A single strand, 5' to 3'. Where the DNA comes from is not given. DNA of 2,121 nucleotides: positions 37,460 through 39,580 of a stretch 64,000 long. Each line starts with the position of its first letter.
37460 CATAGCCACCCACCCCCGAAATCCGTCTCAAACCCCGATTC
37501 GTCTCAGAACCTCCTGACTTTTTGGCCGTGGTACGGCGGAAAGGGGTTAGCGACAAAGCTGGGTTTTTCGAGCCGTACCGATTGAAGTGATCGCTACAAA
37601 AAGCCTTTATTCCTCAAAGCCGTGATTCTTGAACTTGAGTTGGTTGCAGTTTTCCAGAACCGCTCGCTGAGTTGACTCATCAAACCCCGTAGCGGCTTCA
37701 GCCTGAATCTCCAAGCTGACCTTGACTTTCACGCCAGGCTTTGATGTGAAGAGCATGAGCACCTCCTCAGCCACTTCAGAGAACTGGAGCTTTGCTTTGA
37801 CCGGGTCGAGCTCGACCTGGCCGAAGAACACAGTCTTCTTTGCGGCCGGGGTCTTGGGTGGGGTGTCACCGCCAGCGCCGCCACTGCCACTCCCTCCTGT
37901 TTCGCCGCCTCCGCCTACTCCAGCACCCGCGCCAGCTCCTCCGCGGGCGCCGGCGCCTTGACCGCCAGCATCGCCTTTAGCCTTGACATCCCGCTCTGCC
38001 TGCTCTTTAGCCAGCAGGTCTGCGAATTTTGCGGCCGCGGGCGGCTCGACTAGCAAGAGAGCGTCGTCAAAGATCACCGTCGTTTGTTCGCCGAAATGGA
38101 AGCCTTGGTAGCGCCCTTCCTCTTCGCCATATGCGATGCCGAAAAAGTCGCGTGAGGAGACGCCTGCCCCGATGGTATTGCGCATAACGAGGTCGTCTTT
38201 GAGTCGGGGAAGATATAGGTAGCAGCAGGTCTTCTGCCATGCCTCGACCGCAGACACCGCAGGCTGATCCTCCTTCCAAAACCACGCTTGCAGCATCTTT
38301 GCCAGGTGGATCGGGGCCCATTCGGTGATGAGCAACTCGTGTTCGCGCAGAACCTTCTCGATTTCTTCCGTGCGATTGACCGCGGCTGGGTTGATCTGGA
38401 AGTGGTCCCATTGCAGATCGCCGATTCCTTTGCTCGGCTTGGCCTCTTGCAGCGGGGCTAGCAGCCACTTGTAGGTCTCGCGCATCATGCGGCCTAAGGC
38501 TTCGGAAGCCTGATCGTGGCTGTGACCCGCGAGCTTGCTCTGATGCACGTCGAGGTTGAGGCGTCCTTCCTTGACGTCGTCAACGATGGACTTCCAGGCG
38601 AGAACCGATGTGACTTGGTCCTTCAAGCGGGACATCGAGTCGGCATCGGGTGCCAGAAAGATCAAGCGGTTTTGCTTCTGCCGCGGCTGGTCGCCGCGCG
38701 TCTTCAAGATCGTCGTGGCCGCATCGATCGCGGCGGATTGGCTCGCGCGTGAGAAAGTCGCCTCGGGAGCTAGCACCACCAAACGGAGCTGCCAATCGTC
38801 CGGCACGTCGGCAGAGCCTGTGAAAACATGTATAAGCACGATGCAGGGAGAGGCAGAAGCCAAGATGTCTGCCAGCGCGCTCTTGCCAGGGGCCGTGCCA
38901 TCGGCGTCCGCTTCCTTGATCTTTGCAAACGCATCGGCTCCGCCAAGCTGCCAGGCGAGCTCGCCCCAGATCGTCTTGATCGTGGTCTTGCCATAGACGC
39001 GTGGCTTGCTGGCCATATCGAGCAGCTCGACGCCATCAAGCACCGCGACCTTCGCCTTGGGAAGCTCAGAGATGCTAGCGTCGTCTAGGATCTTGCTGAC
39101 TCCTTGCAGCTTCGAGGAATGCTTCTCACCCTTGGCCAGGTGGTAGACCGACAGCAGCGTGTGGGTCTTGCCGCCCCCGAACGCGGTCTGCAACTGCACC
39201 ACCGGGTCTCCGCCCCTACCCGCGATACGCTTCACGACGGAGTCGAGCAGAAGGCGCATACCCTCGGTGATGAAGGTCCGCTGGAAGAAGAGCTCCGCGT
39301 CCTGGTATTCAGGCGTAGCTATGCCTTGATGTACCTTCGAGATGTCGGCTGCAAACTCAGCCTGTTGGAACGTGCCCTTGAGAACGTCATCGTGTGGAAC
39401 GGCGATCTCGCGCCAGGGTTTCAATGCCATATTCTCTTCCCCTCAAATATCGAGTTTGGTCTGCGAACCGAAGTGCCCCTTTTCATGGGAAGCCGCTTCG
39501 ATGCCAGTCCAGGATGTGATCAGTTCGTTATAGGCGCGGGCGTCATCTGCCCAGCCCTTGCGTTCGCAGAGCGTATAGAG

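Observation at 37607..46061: tRNA-Ser-adjacent operon: HTH, SNF2 helicase-nuclease, DUF1156 methylase, DUF499 ATPase (mechanistically uncharacterised defence type)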

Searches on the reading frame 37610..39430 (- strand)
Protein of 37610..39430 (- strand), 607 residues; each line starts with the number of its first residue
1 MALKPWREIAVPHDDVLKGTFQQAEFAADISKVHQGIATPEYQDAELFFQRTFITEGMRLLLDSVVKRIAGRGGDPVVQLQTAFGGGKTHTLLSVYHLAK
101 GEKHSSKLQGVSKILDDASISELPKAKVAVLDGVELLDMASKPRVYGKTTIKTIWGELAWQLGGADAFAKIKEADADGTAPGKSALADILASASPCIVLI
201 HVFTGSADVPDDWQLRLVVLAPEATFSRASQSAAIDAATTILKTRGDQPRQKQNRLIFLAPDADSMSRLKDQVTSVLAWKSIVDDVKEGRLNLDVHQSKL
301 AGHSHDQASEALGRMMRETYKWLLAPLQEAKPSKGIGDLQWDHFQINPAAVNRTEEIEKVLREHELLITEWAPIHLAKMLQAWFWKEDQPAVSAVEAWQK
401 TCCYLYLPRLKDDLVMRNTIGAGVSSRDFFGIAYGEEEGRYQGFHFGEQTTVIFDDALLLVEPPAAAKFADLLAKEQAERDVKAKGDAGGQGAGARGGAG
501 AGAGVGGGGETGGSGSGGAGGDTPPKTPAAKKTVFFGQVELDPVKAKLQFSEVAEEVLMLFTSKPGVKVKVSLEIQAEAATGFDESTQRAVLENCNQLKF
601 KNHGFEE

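Call 10: search_protein_families(library=pfam, proteins=[window:37610-39430:-], max_evalue=0.01)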
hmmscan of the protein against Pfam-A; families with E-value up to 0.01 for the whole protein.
window:37610-39430:- (607 aa): 1 family
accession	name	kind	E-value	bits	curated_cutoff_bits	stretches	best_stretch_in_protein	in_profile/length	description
PF04465.17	DUF499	-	3.2e-07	29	23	1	120-200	14-95/1024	Protein of unknown function (DUF499)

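Call 11: search_protein_families(library=padloc, proteins=[window:37610-39430:-], max_evalue=0.001)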
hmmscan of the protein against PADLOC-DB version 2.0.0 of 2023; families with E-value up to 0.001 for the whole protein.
window:37610-39430:- (607 aa): 2 families
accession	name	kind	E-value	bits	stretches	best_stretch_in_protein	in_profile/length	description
PDLC00662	HmaC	-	2.5e-241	801.7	2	200-607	547-941/941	AAA+ ATPase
PDLC02192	DUF499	-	5.4e-19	65.5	1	28-200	21-170/1022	-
